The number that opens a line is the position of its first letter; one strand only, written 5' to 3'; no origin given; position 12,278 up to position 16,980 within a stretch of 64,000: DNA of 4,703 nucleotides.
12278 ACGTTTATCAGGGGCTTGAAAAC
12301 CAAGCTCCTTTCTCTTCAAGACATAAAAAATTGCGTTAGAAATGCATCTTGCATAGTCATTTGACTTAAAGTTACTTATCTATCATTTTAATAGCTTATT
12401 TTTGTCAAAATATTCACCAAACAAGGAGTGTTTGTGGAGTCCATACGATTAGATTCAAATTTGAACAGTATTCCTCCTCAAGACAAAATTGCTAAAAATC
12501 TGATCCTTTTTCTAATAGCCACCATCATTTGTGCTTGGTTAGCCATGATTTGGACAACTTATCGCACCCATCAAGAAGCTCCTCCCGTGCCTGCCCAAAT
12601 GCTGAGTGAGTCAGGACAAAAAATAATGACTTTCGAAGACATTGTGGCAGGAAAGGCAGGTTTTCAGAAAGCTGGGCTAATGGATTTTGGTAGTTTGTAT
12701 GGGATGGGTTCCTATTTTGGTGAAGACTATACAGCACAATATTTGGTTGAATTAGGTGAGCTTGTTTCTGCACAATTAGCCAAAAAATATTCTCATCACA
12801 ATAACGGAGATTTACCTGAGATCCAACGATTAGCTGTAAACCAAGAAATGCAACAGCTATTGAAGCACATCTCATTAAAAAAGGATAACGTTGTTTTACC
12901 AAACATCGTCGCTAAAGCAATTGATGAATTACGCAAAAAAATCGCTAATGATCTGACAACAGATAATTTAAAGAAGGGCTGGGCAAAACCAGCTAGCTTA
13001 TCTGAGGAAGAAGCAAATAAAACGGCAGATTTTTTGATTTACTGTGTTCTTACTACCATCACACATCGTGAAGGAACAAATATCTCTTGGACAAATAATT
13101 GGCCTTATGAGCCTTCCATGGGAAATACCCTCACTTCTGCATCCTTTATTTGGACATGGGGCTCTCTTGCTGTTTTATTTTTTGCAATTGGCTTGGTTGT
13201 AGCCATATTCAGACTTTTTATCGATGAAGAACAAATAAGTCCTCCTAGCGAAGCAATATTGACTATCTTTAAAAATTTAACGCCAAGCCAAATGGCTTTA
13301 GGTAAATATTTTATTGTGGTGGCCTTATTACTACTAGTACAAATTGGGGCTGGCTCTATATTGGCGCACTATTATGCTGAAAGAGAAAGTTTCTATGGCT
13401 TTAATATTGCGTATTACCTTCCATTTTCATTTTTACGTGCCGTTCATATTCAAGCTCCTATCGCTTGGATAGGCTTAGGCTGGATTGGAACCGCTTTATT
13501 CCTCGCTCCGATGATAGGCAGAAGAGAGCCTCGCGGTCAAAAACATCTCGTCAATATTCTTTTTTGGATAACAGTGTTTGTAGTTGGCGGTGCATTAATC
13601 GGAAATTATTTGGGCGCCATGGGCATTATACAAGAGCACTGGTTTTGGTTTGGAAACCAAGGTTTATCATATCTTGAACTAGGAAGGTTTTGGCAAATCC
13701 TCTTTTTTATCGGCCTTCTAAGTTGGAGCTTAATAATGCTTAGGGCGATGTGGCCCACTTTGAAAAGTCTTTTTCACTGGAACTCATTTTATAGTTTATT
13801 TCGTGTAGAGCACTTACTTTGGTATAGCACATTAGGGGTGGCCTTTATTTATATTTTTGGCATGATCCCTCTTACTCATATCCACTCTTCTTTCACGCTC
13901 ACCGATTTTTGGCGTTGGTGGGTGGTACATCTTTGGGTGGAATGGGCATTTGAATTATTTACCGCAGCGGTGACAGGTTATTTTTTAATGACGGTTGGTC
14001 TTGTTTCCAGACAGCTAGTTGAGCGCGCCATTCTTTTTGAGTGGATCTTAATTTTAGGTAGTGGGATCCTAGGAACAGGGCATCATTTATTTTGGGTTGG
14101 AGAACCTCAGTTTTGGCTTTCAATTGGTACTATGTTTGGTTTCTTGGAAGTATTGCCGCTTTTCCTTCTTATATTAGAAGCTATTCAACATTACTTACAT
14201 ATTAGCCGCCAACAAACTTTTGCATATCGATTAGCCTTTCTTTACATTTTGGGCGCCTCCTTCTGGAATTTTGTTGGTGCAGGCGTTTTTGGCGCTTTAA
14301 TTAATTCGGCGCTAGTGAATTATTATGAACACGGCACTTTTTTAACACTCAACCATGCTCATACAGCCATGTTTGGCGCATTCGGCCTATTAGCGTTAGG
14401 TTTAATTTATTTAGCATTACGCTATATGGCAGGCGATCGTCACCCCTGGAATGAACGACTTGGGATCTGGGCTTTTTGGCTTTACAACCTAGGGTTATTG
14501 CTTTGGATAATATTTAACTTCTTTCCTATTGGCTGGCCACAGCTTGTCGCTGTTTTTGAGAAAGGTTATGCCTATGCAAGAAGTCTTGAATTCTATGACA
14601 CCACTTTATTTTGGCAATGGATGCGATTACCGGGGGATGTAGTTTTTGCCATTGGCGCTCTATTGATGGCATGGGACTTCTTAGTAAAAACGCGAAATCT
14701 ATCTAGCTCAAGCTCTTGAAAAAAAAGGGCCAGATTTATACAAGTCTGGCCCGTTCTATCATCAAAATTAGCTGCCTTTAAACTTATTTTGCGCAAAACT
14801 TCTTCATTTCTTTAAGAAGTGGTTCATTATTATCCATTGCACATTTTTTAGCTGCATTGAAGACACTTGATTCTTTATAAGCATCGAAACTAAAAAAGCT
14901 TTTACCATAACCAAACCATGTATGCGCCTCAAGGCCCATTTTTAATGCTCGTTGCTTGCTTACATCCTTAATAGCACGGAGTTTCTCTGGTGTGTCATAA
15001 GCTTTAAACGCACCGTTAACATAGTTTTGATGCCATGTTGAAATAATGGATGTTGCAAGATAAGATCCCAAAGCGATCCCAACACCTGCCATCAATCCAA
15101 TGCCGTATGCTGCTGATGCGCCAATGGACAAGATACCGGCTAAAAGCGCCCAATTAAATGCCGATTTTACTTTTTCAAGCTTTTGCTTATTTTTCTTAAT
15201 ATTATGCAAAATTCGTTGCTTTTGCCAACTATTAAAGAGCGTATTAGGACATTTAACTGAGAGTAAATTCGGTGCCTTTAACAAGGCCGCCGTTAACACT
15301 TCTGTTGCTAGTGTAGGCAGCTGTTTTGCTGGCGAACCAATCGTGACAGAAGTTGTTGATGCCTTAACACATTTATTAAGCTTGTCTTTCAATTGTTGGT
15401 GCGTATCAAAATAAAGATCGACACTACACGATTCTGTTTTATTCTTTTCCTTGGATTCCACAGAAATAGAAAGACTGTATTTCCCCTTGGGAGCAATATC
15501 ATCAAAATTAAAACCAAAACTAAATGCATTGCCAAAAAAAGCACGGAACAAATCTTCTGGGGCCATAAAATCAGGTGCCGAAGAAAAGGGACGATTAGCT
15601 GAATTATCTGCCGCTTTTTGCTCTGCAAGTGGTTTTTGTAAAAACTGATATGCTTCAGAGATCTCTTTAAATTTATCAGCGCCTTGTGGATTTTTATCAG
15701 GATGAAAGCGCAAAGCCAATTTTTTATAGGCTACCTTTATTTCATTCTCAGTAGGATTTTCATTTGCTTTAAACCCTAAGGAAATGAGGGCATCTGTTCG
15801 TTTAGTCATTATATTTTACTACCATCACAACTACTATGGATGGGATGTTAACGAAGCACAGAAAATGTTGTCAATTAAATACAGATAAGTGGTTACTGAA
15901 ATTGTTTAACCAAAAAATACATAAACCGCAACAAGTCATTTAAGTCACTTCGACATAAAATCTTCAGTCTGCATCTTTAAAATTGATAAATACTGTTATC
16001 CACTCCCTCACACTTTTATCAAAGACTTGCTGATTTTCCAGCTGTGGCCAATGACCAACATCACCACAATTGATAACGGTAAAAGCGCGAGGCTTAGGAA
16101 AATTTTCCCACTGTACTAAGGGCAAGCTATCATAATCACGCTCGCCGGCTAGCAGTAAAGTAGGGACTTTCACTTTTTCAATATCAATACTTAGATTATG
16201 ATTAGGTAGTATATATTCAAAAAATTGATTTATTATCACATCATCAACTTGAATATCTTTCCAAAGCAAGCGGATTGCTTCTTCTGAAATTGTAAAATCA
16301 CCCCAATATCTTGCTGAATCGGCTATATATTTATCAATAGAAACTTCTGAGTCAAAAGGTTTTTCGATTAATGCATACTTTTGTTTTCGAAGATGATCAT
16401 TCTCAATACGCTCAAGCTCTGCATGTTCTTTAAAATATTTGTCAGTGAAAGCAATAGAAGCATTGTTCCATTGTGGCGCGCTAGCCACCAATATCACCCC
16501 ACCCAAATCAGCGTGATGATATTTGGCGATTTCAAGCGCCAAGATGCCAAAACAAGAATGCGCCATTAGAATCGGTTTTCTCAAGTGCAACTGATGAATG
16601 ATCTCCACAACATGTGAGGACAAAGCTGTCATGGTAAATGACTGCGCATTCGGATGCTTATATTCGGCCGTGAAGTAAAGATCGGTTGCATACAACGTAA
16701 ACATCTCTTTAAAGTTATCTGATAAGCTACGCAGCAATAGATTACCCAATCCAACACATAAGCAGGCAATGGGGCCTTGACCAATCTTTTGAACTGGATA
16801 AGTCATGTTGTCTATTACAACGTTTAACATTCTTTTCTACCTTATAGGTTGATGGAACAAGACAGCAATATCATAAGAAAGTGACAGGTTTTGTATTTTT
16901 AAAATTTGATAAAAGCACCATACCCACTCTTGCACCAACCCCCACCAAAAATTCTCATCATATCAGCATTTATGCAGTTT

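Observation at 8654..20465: Repeated two-gene architecture: a family paralog immediately followed by an F-box protein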

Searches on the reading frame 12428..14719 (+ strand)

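Call 4: search_protein_families(library=pfam, proteins=[window:12428-14719:+], max_evalue=1)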
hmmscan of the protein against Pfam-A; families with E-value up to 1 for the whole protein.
window:12428-14719:+ (763 aa): 3 families
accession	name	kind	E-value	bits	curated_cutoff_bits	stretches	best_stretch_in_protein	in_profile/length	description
PF00115.25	COX1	-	1.5e-52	179.4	34.8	1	292-739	4-436/436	Cytochrome C and Quinol oxidase polypeptide I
PF22085.1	NorB_cytochrome_c-like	-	4.8e-37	128.5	29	1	55-227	1-181/181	Nitric oxide reductase subunit B, cytochrome c-like domain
PF23800.1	DUF7176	-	0.1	13.5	27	1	249-308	7-69/94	Family of unknown function (DUF7176)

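Call 5: search_protein_families(library=ncbifam, proteins=[window:12428-14719:+], max_evalue=1)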
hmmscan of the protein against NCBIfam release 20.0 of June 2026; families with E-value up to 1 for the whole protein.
window:12428-14719:+ (763 aa): 0 families

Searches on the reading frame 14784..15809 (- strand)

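Call 4: search_protein_families(library=pfam, proteins=[window:14784-15809:-], max_evalue=1)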
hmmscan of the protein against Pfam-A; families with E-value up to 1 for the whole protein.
window:14784-15809:- (341 aa): 7 families
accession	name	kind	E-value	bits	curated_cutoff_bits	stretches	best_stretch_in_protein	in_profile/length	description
PF00226.36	DnaJ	-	4.2e-14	52.8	27.8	1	17-60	10-56/63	DnaJ domain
PF24946.1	Fn3_Dep-1_4th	-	0.026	15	27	1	108-145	17-54/100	Dep-1 fourth Fn3-like domain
PF03169.20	OPT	-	0.053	12.6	25.8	1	188-271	189-273/623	OPT oligopeptide transporter protein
PF08409.16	TMTC_DUF1736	-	0.16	12.4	27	0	159-200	12-53/75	Protein O-mannosyl-transferase TMTC, DUF1736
PF09716.15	ETRAMP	-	0.16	12.4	29.1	1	174-245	10-75/81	Malarial early transcribed membrane protein (ETRAMP)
PF08587.17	UBA_2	-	0.29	11.6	23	0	16-28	27-39/45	Ubiquitin associated domain (UBA)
PF16020.10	Deltameth_res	-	0.37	11.1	27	1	211-237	14-40/52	Deltamethrin resistance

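Call 5: search_protein_families(library=ncbifam, proteins=[window:14784-15809:-], max_evalue=1)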
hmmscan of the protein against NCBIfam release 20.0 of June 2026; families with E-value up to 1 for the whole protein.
window:14784-15809:- (341 aa): 13 families
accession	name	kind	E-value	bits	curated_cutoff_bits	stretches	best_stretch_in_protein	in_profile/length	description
TIGR02349.1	DnaJ_bact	equivalog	4e-12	46.2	377.2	1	18-101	11-109/354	molecular chaperone DnaJ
NF008035.0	PRK10767.1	subfamily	1.2e-11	44.2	338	1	17-98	14-102/374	molecular chaperone DnaJ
NF010894.0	PRK14301.1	equivalog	3.1e-11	42.9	548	1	18-102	15-107/373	chaperone protein DnaJ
NF010892.0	PRK14299.1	equivalog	1.6e-10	40.7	392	1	16-62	13-61/291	chaperone protein DnaJ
NF010885.0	PRK14292.1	equivalog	1.4e-09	37.4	585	1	21-95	16-98/371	chaperone protein DnaJ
NF010874.0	PRK14281.1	equivalog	1.5e-09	37.5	619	1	20-58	16-57/397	chaperone protein DnaJ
NF010871.0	PRK14278.1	equivalog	3.9e-09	35.8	502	1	16-94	12-98/378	molecular chaperone DnaJ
NF010872.0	PRK14279.1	equivalog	8.8e-08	31.6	556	1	17-69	19-73/394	molecular chaperone DnaJ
TIGR03835.1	termin_org_DnaJ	equivalog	1e-07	30.8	512.25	1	20-125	15-113/871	terminal organelle assembly protein TopJ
NF037946.1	terminal_TopJ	equivalog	4e-07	28.9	300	1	19-125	17-118/810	terminal organelle assembly protein TopJ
NF050028.1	CldAdptActJ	equivalog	9.1e-06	26.1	150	1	11-52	8-55/93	cold adaptation protein ActJcold adaptation protein ActJ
NF007618.0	PRK10266.1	equivalog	9.3e-06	25.3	403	1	22-83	19-79/306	curved DNA-binding protein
NF006948.0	PRK09430.1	equivalog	0.0076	15.9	162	1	6-39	201-232/267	co-chaperone DjlA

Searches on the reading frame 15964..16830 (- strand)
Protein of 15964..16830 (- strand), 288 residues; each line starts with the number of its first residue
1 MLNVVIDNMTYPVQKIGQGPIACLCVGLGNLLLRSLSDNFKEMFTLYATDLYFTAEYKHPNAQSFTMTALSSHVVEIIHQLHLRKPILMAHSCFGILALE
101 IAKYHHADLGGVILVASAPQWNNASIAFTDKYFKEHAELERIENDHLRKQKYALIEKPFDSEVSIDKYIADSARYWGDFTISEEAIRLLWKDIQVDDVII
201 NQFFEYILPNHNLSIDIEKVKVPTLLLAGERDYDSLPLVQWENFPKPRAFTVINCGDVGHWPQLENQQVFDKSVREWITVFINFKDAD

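Call 4: search_protein_families(library=pfam, proteins=[window:15964-16830:-], max_evalue=1)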
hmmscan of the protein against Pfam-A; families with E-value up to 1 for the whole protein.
window:15964-16830:- (288 aa): 4 families
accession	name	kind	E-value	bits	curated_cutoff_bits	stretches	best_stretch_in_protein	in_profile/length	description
PF12697.13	Abhydrolase_6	-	2.3e-05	25.6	26.3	1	44-270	28-215/217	Alpha/beta hydrolase family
PF12146.15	Hydrolase_4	-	0.0003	20.6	27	1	74-232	65-202/239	Serine aminopeptidase, S33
PF00561.26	Abhydrolase_1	-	0.00094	19.3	25.8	1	36-177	23-152/245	alpha/beta hydrolase fold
PF03096.20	Ndr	-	0.072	12.2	23.3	1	61-232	76-230/283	Ndr family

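Call 5: search_protein_families(library=ncbifam, proteins=[window:15964-16830:-], max_evalue=1)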
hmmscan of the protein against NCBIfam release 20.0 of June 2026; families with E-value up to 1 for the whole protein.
window:15964-16830:- (288 aa): 16 families
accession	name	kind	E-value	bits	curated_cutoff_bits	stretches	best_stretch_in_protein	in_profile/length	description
NF011457.0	PRK14875.1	equivalog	5.9e-08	32.1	307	2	45-126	160-240/372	acetoin dehydrogenase dihydrolipoyllysine-residue acetyltransferase subunit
TIGR01250.1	pro_imino_pep_2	subfamily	6.5e-08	32.5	167.65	2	211-278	221-287/288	proline iminopeptidase-family hydrolase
NF050089.1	i_nPHAscl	equivalog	1.3e-06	27.7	300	1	36-120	37-120/288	intracellular short-chain-length polyhydroxyalkanoate depolymerase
TIGR03695.1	menH_SHCHC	equivalog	8.1e-06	25.4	208.55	2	213-278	187-251/252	2-succinyl-6-hydroxy-2,4-cyclohexadiene-1-carboxylate synthase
TIGR01738.1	bioH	equivalog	0.00013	21.7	206.95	1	32-122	19-103/245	pimeloyl-ACP methyl ester esterase BioH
TIGR02427.1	protocat_pcaD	equivalog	0.00019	20.9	255.85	1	212-278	184-250/251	3-oxoadipate enol-lactonase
NF041096.1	esterase_EstD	equivalog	0.00046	19.4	600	1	75-179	231-330/421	esterase EstD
TIGR03611.1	RutD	equivalog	0.00056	19.4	238.5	1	40-122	36-118/258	pyrimidine utilization protein D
NF045948.1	ProImpepThrmp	equivalog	0.0025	17.3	500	1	33-115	42-126/291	proline iminopeptidase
NF002873.0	PRK03204.1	equivalog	0.0064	15.9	466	1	17-126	32-142/286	haloalkane dehalogenase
NF051488.1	bifunc_PcaDC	exception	0.008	15.3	390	1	62-124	56-118/375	bifunctional 3-oxoadipate enol-lactonase/4-carboxymuconolactone decarboxylase PcaDC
TIGR03056.1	bchO_mg_che_rel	equivalog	0.0084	15.2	172.55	1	6-103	13-114/278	alpha/beta fold hydrolase BchO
NF051487.1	bifunc_PcaCD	exception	0.0093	15.1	430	1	212-278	345-411/413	bifunctional 4-carboxymuconolactone decarboxylase/3-oxoadipate enol-lactonase PcaCD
NF007954.0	PRK10673.1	equivalog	0.03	13.6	399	1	59-119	56-116/255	esterase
NF045632.1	hydroxlase_HsaD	equivalog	0.063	12.2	400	0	238-278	251-288/290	4,5:9,10-diseco-3-hydroxy-5,9,17-trioxoandrosta-1(10),2-diene-4-oate hydrolase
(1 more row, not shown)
